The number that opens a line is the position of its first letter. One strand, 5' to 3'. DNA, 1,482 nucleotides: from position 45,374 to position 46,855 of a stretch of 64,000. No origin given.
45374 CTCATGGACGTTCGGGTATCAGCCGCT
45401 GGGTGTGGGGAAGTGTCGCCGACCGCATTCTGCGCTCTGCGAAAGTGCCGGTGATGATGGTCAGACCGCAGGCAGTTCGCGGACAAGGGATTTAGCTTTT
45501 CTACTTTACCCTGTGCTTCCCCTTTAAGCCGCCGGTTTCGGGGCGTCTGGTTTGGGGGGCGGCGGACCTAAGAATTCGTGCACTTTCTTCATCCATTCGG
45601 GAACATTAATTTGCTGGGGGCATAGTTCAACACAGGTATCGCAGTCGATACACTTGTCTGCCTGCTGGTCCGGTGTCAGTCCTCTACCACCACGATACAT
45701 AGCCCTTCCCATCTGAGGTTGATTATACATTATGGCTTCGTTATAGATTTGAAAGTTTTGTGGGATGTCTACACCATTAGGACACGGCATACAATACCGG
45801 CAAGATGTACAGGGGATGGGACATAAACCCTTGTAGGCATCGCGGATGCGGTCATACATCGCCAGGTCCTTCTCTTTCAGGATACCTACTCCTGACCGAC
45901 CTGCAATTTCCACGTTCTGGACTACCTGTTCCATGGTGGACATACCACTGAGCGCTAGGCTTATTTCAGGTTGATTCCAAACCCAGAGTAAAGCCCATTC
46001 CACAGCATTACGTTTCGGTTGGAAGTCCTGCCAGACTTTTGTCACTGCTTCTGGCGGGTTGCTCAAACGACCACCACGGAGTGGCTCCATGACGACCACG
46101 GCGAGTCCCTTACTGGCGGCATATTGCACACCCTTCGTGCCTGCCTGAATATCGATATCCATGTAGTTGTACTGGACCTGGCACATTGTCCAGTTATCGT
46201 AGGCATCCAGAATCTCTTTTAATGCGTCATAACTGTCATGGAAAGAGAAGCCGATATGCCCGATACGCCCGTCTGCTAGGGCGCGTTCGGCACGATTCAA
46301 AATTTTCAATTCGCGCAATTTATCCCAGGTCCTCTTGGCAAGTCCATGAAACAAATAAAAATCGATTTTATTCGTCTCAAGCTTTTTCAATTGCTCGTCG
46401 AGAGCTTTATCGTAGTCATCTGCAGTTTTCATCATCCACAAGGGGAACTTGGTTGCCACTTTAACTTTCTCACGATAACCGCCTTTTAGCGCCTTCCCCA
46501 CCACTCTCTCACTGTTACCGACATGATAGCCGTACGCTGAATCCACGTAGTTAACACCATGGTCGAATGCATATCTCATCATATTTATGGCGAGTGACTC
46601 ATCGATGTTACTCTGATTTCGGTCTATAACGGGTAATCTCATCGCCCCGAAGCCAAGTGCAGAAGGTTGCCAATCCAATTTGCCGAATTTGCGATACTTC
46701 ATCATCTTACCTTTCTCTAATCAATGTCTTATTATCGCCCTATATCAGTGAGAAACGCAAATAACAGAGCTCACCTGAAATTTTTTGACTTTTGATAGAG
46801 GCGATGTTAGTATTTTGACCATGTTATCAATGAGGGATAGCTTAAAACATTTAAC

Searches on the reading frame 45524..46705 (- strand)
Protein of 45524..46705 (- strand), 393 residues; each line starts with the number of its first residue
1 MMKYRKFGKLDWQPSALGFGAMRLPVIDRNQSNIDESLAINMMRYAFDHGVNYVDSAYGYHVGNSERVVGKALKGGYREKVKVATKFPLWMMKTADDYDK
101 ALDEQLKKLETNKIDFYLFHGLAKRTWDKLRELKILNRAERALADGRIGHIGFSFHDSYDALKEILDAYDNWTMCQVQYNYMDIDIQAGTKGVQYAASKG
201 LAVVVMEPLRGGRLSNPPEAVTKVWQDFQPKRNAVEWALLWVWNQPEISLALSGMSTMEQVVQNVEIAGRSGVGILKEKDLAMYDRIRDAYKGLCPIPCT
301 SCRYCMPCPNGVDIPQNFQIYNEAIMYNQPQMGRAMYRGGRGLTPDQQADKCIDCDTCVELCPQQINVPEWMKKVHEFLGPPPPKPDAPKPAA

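Call 81: search_protein_families(library=pfam, proteins=[window:45524-46705:-], max_evalue=0.0001)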
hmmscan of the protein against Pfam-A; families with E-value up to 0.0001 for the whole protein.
window:45524-46705:- (393 aa): 6 families
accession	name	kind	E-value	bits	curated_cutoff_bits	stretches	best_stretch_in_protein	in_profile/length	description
PF00248.27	Aldo_ket_red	-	1.6e-34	119.7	24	1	17-268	2-274/291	Aldo/keto reductase family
PF13187.11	Fer4_9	-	5.4e-09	36.4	27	1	299-365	2-50/52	4Fe-4S dicluster domain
PF13534.11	Fer4_17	-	3.3e-06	28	22.2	1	299-367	2-61/61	4Fe-4S dicluster domain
PF13746.11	Fer4_18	-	9.8e-06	26.2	27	0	346-369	55-78/114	4Fe-4S dicluster domain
PF13183.11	Fer4_8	-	3e-05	24.9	27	1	299-366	5-68/68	4Fe-4S dicluster domain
PF14691.11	Fer4_20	-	8.2e-05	22.8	25.8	1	347-377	19-51/113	Dihydroprymidine dehydrogenase domain II, 4Fe-4S cluster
